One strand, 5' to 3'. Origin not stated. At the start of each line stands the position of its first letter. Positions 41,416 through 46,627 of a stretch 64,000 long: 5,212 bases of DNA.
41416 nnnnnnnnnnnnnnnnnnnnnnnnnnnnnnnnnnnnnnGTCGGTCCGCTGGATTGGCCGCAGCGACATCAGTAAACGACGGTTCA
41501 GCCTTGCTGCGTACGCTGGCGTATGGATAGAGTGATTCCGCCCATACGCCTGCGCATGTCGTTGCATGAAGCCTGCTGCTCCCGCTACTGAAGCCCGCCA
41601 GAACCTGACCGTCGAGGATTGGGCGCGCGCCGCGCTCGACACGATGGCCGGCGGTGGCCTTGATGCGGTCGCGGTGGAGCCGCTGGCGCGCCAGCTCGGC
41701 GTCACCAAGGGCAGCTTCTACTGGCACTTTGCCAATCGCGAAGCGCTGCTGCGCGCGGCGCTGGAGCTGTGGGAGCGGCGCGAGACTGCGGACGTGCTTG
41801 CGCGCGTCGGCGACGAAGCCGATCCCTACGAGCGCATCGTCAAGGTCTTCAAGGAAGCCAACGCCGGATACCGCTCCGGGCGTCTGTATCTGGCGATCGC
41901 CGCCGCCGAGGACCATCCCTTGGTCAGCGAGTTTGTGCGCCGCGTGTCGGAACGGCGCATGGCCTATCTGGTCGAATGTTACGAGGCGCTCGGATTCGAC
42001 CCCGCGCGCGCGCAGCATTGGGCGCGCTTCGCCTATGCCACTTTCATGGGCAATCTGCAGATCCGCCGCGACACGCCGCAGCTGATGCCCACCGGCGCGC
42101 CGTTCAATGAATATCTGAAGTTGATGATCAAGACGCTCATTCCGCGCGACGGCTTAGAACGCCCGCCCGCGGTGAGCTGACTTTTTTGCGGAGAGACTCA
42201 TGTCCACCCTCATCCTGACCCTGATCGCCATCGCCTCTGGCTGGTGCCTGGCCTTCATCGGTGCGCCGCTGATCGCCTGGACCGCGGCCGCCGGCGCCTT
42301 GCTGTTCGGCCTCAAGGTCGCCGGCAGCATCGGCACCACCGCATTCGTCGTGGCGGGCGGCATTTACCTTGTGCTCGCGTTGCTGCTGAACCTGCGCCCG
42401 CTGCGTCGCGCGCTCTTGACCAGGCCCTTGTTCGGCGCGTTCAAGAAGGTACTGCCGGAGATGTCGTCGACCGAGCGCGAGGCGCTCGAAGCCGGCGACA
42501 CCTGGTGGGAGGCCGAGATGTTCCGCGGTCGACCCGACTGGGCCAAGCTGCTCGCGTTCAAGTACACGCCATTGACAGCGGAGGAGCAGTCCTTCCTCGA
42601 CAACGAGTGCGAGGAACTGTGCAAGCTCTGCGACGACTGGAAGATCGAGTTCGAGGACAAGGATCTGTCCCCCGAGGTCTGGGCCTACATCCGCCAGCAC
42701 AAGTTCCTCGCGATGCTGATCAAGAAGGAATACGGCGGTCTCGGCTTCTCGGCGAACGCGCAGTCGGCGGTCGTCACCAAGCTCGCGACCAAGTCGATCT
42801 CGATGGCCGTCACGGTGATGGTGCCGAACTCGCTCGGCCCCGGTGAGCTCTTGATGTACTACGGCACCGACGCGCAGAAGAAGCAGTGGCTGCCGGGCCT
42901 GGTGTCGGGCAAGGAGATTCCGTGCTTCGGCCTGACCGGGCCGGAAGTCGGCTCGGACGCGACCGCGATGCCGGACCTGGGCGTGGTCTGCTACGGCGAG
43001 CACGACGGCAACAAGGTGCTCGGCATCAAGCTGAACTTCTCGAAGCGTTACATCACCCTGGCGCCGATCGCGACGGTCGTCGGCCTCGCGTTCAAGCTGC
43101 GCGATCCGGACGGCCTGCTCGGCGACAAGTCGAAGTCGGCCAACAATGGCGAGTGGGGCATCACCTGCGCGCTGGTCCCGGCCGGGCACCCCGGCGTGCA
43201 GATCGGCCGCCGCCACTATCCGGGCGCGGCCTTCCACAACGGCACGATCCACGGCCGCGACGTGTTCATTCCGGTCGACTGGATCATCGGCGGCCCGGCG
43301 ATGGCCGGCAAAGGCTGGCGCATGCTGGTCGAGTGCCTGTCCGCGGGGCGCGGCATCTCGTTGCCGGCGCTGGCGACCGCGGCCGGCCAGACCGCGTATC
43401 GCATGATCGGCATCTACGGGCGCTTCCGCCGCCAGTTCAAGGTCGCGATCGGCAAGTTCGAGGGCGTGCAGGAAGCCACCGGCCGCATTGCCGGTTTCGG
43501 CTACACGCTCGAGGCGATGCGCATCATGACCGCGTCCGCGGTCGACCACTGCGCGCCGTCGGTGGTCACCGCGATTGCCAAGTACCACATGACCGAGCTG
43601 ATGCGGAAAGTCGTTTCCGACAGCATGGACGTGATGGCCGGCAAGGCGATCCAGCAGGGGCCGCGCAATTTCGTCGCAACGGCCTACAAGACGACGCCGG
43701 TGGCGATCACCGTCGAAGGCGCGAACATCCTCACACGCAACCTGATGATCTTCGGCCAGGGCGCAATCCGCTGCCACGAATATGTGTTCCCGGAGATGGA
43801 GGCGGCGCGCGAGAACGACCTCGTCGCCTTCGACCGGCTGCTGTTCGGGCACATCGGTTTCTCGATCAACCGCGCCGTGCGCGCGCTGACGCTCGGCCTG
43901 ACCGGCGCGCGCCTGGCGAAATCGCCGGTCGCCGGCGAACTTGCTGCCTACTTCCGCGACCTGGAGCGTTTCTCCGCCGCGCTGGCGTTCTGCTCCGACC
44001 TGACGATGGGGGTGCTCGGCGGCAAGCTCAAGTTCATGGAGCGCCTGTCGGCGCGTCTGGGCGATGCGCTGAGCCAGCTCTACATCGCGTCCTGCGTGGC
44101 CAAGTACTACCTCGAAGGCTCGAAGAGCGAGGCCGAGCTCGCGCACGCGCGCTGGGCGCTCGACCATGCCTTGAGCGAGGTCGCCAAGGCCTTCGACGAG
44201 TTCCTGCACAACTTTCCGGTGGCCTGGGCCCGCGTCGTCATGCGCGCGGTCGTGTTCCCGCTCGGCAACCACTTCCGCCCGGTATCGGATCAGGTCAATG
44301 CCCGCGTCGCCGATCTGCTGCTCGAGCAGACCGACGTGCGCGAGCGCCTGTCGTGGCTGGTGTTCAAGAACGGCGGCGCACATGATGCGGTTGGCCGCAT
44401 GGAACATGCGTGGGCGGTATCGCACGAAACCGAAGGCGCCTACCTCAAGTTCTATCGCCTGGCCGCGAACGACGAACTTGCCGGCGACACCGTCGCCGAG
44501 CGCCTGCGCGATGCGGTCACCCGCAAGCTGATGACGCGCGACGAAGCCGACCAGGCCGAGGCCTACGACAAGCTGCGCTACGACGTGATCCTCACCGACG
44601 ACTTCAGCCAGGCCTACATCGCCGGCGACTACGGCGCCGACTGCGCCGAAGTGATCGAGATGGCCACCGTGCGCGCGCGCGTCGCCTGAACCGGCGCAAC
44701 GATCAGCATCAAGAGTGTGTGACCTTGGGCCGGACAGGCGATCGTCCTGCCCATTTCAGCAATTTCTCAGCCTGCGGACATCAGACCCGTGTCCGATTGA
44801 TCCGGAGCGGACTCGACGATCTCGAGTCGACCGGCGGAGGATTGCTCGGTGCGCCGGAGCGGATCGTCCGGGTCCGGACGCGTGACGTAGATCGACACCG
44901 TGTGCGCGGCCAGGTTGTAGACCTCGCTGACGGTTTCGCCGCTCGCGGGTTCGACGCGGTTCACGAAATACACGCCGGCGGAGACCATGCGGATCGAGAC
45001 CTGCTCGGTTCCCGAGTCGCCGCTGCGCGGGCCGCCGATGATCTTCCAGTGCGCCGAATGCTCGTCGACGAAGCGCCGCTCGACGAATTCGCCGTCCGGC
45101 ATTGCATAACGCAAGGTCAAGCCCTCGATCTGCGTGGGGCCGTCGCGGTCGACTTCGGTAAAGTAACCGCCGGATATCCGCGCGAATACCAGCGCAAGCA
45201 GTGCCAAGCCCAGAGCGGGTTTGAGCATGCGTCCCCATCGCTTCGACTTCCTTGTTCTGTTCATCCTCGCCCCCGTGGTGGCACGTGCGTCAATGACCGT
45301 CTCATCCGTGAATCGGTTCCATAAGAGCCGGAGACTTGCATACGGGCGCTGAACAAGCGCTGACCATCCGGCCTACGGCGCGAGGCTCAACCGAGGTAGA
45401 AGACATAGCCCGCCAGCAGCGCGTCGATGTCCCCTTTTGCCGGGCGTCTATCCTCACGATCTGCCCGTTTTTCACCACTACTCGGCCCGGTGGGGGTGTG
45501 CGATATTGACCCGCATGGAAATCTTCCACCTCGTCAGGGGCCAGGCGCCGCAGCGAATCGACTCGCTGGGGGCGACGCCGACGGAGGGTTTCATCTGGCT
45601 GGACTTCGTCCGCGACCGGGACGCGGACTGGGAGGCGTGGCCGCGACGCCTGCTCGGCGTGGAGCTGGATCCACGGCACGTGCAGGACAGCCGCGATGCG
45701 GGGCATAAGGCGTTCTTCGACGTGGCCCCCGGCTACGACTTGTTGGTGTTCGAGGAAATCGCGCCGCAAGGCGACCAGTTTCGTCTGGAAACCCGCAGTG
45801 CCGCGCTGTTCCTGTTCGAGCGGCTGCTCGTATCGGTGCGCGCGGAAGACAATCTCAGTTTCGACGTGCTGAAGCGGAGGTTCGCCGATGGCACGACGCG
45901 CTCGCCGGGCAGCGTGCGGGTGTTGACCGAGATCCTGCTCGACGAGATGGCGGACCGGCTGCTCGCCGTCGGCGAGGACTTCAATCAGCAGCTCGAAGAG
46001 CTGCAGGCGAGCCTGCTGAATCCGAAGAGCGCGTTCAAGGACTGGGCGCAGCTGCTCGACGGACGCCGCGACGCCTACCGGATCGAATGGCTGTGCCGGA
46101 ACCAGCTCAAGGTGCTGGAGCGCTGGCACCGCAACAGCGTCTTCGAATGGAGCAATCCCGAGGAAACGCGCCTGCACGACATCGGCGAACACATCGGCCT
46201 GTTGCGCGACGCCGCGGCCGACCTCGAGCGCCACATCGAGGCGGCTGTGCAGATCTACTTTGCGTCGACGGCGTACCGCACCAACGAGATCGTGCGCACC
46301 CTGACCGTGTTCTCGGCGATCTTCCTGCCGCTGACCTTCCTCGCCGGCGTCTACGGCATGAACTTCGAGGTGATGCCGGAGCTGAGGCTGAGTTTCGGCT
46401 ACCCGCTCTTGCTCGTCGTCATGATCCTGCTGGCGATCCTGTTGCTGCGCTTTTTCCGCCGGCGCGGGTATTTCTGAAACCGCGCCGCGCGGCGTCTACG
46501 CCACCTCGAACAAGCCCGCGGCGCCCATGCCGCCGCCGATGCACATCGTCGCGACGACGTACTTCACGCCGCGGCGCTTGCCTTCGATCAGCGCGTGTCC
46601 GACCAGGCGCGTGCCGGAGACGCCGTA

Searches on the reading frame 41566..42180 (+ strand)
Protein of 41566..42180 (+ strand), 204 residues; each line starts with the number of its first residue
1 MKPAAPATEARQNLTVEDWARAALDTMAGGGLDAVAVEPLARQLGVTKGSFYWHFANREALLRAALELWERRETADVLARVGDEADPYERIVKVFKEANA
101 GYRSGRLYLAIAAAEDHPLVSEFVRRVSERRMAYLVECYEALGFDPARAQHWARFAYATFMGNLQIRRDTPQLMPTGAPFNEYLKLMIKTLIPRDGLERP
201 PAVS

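Call 8: search_protein_families(library=pfam, proteins=[window:41566-42180:+], max_evalue=0.01)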
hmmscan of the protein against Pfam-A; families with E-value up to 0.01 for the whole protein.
window:41566-42180:+ (204 aa): 1 family
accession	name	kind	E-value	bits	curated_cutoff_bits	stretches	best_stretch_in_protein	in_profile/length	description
PF00440.29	TetR_N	-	9.2e-12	45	24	1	22-65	4-47/47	Bacterial regulatory proteins, tetR family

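Call 18: find_encoding_contigs(protein=window:41566-42180:+, flank=6000, max_places=10)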
Protein window:41566-42180:+ (204 aa): no gene with exactly this product is on record in the collection.

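Call 19: find_homologous_proteins(query=window:41566-42180:+, max_evalue=1e-30)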
Query window:41566-42180:+ (204 aa): 4308 proteins with E <= 1e-30 among 8000 candidates; the best 120 are listed.
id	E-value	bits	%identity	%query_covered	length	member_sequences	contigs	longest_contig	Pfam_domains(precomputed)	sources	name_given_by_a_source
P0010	5.6e-131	452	100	100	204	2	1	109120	PF00440.30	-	-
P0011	2.3e-112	392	88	99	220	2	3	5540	PF00440.30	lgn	-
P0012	6.6e-110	384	87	97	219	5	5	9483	PF00440.30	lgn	-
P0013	5.8e-109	381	87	96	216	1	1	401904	PF00440.30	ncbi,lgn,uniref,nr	ncbi:TetR/AcrR family transcriptional regulator [Sinimarinibacterium sp. CAU 1509]|uniref:TetR/AcrR 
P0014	2.5e-108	378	85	98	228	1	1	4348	PF00440.30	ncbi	-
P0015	5.7e-108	377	83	98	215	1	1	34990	PF00440.30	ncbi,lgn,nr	ncbi:MAG TPA: TetR/AcrR family transcriptional regulator [Solimonas sp.]|nr:TetR/AcrR family transcr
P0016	8.4e-108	377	87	95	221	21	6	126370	PF00440.30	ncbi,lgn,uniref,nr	ncbi:transcriptional regulator, TetR family [Fontimonas thermophila]|uniref:Transcriptional regulato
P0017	8.3e-107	374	86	95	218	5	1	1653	PF00440.30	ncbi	ncbi:MAG: TetR/AcrR family transcriptional regulator [Gammaproteobacteria bacterium]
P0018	9.6e-107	373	85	96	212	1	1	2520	PF00440.30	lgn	-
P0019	9.6e-107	373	82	98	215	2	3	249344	PF00440.30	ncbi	-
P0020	1.1e-105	370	84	93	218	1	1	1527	PF00440.30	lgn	-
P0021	4.9e-105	368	85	94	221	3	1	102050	PF00440.30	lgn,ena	-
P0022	7.5e-105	367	81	98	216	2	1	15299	PF00440.30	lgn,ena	-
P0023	1.7e-104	366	85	96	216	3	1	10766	PF00440.30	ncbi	-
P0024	3.0e-104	365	85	94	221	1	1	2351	PF00440.30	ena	-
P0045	9.4e-96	337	90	82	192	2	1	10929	PF00440.30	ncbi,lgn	-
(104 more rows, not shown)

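Call 20: find_encoding_contigs(protein=P0011, flank=8000, max_places=4)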
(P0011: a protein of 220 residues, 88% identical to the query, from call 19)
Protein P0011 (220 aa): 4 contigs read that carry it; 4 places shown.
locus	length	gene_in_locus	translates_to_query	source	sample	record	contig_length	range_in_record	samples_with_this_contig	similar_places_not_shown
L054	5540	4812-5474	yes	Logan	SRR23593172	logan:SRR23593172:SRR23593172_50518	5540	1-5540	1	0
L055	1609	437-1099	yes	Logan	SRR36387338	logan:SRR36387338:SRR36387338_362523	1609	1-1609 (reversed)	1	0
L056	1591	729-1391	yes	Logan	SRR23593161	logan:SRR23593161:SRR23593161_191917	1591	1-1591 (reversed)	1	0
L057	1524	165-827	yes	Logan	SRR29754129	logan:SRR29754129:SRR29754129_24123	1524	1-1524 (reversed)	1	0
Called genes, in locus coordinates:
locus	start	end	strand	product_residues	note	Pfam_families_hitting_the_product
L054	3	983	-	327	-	?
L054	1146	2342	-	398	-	PF13505:OMP_b-brl, PF02412:TSP_3 (faint), PF00691:OmpA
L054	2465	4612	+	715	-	PF02897:Peptidase_S9_N, PF00326:Peptidase_S9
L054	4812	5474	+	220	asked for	PF00440:TetR_N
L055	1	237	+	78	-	?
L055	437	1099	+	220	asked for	PF00440:TetR_N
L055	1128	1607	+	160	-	?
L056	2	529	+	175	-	?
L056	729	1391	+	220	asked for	PF00440:TetR_N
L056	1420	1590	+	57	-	?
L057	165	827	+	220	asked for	PF00440:TetR_N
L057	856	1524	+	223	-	?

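Call 21: find_encoding_contigs(protein=P0012, flank=8000, max_places=5)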
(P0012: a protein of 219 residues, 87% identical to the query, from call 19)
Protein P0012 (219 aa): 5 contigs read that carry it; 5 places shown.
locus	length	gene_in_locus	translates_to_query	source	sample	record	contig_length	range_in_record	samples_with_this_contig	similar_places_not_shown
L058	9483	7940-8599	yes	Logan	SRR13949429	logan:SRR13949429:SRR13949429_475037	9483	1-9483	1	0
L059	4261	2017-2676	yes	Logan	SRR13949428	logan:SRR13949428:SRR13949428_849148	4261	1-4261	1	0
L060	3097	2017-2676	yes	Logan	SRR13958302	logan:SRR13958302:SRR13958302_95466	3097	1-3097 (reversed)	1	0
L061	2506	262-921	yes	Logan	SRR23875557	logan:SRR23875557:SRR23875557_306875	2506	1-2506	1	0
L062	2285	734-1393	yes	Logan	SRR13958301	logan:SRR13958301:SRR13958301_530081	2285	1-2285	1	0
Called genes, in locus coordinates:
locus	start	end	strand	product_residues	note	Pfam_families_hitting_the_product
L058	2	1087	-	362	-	?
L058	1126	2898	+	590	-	PF00027:cNMP_binding, PF24179:NTE_Ploop, PF01734:Patatin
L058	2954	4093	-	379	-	PF13505:OMP_b-brl (faint), PF02412:TSP_3 (faint), PF00691:OmpA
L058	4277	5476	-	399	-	PF13505:OMP_b-brl, PF02412:TSP_3 (faint), PF00691:OmpA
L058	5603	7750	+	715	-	PF02897:Peptidase_S9_N, PF00326:Peptidase_S9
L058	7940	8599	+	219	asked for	PF00440:TetR_N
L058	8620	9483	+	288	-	?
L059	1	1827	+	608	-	?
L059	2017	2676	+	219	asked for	PF00440:TetR_N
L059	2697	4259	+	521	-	?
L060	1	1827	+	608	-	?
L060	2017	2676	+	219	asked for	PF00440:TetR_N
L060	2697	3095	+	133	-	?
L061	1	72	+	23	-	?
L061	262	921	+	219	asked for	PF00440:TetR_N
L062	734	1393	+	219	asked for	PF00440:TetR_N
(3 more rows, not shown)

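Call 22: find_encoding_contigs(protein=P0013, flank=8000, max_places=2)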
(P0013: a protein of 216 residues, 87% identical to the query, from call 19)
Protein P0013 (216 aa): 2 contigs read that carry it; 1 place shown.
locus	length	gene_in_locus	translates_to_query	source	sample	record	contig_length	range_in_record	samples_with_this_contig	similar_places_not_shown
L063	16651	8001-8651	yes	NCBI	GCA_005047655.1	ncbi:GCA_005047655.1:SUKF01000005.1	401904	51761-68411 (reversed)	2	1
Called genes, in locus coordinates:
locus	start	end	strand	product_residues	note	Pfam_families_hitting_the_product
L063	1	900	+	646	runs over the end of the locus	PF01401:Peptidase_M2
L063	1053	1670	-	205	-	PF07027:DUF1318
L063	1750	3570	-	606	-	-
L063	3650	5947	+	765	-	PF00390:malic, PF12434:Malate_DH (weak), PF03949:Malic_M, PF01515:PTA_PTB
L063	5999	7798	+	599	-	PF00027:cNMP_binding, PF24179:NTE_Ploop, PF01734:Patatin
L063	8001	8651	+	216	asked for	PF00440:TetR_N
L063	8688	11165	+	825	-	PF02771:Acyl-CoA_dh_N, PF02770:Acyl-CoA_dh_M (weak), PF00441:Acyl-CoA_dh_1, PF09317:ACDH_C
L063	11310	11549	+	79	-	-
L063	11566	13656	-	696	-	PF00378:ECH_1, PF16113:ECH_2, PF02737:3HCDH_N, PF03446:NAD_binding_2 (faint), PF00725:3HCDH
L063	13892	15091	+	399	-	PF02771:Acyl-CoA_dh_N, PF02770:Acyl-CoA_dh_M, PF00441:Acyl-CoA_dh_1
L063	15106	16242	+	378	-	PF02771:Acyl-CoA_dh_N, PF02770:Acyl-CoA_dh_M, PF00441:Acyl-CoA_dh_1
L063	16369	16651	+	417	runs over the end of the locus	PF04893:Yip1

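Call 34: find_encoding_contigs(protein=P0045, flank=8000, max_places=3)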
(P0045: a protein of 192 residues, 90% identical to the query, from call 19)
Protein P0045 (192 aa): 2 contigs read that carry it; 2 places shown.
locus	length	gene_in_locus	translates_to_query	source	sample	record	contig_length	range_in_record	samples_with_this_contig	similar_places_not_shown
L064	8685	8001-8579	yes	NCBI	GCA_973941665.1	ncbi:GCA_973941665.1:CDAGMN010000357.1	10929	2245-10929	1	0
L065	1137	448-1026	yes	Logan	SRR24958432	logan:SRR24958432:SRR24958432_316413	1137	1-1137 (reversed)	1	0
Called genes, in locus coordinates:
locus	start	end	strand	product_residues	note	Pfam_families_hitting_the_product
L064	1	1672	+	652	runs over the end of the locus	PF01401:Peptidase_M2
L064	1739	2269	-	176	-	PF07027:DUF1318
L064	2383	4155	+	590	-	PF00027:cNMP_binding, PF24179:NTE_Ploop, PF01734:Patatin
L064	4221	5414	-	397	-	PF13505:OMP_b-brl, PF02412:TSP_3 (faint), PF00691:OmpA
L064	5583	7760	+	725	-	PF02897:Peptidase_S9_N, PF00326:Peptidase_S9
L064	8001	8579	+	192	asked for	PF00440:TetR_N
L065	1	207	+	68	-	?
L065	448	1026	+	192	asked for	PF00440:TetR_N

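Call 35: find_encoding_contigs(protein=P0019, flank=8000, max_places=3)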
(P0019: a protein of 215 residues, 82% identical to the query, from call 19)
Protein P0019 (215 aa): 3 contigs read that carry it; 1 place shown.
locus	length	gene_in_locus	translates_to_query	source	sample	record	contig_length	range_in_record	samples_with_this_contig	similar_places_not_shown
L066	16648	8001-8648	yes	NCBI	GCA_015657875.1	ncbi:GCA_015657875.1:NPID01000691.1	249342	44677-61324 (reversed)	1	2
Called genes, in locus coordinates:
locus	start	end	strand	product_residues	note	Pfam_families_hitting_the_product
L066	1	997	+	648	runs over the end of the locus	PF01401:Peptidase_M2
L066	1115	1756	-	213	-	PF07027:DUF1318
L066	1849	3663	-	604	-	-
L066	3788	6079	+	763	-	PF00390:malic, PF12434:Malate_DH (weak), PF03949:Malic_M, PF01515:PTA_PTB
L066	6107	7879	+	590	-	PF00027:cNMP_binding, PF24179:NTE_Ploop, PF01734:Patatin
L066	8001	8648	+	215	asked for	PF00440:TetR_N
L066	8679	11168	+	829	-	PF02771:Acyl-CoA_dh_N, PF02770:Acyl-CoA_dh_M (weak), PF00441:Acyl-CoA_dh_1, PF09317:ACDH_C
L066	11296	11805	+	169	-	-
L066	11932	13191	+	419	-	PF04893:Yip1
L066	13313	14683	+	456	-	PF14793:DUF4478, PF03641:Lysine_decarbox, PF11892:PpnN_C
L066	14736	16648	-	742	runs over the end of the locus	PF01432:Peptidase_M3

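Call 36: find_encoding_contigs(protein=P0021, flank=8000, max_places=2)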
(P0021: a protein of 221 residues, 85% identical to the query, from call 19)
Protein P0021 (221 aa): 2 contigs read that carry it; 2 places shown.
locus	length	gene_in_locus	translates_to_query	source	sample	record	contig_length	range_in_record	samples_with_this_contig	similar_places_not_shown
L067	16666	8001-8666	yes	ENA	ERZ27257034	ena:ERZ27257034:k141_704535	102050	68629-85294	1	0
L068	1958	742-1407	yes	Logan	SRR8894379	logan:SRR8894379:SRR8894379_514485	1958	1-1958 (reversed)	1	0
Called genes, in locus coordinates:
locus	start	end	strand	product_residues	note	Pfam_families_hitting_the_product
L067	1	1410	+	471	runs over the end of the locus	PF03629:SASA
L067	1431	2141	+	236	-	PF13489:Methyltransf_23, PF08242:Methyltransf_12 (weak), PF13649:Methyltransf_25 (weak)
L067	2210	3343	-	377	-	PF13505:OMP_b-brl, PF02412:TSP_3 (faint), PF00691:OmpA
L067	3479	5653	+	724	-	PF02897:Peptidase_S9_N, PF00326:Peptidase_S9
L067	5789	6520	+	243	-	PF14337:Abi_alpha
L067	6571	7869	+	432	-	PF04286:DUF445 (faint)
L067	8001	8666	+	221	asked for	PF00440:TetR_N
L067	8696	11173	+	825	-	PF02771:Acyl-CoA_dh_N, PF02770:Acyl-CoA_dh_M (weak), PF00441:Acyl-CoA_dh_1, PF09317:ACDH_C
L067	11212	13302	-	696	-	PF00378:ECH_1, PF16113:ECH_2, PF02737:3HCDH_N, PF00725:3HCDH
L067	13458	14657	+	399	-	PF02771:Acyl-CoA_dh_N, PF02770:Acyl-CoA_dh_M, PF00441:Acyl-CoA_dh_1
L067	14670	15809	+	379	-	PF02771:Acyl-CoA_dh_N, PF02770:Acyl-CoA_dh_M, PF00441:Acyl-CoA_dh_1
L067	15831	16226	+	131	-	-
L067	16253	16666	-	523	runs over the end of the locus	PF01384:PHO4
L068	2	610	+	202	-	?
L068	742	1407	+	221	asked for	PF00440:TetR_N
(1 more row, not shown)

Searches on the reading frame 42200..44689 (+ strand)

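Call 8: search_protein_families(library=pfam, proteins=[window:42200-44689:+], max_evalue=0.01)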
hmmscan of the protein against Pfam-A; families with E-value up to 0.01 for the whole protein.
window:42200-44689:+ (829 aa): 4 families
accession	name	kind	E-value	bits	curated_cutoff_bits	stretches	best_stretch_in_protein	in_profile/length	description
PF09317.16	ACDH_C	-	9.9e-93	311.3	25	1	523-802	1-284/284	Acyl-CoA dehydrogenase, C-terminal, bacterial type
PF02771.21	Acyl-CoA_dh_N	-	9.5e-18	65.1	22.9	1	131-238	13-113/113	Acyl-CoA dehydrogenase, N-terminal domain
PF00441.29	Acyl-CoA_dh_1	-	1.5e-08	35.4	22.4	1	370-515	1-144/150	Acyl-CoA dehydrogenase, C-terminal domain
PF02770.24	Acyl-CoA_dh_M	-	3.5e-08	33.9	33.3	1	242-342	1-83/97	Acyl-CoA dehydrogenase, middle domain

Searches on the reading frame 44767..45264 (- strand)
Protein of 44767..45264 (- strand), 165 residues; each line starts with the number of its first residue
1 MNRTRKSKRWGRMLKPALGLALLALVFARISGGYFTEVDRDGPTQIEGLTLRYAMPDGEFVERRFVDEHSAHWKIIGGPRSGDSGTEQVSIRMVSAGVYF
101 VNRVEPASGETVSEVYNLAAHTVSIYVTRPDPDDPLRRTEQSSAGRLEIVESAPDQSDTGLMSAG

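Call 31: search_protein_families(library=pfam, proteins=[window:44767-45264:-], max_evalue=0.001)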
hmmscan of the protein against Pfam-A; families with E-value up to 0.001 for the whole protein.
window:44767-45264:- (165 aa): 2 families
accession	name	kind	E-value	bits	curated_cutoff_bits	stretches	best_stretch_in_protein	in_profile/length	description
PF22036.2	MoaF_like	-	1.2e-09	38.4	27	1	50-131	4-83/94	MoaF-like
PF10703.15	MoaF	-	8.7e-08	32.5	23.3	1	45-123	23-99/108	MoaF N-terminal domain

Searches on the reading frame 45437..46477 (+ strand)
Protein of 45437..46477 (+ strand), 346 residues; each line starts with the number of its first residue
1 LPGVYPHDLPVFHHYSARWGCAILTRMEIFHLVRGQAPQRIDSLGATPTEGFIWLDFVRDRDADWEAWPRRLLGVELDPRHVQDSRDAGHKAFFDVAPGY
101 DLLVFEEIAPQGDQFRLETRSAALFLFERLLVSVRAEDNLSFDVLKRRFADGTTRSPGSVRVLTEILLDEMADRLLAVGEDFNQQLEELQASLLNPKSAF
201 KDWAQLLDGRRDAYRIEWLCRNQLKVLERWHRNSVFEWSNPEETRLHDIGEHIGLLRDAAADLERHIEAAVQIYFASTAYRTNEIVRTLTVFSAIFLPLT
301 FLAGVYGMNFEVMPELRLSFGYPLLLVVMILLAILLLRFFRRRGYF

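Call 32: search_protein_families(library=pfam, proteins=[window:45437-46477:+], max_evalue=0.001)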
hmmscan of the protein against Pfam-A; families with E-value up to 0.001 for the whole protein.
window:45437-46477:+ (346 aa): 1 family
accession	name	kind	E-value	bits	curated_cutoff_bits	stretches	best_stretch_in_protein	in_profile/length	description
PF01544.23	CorA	-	3.7e-45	154.9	27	1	50-342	2-292/292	CorA-like Mg2+ transporter protein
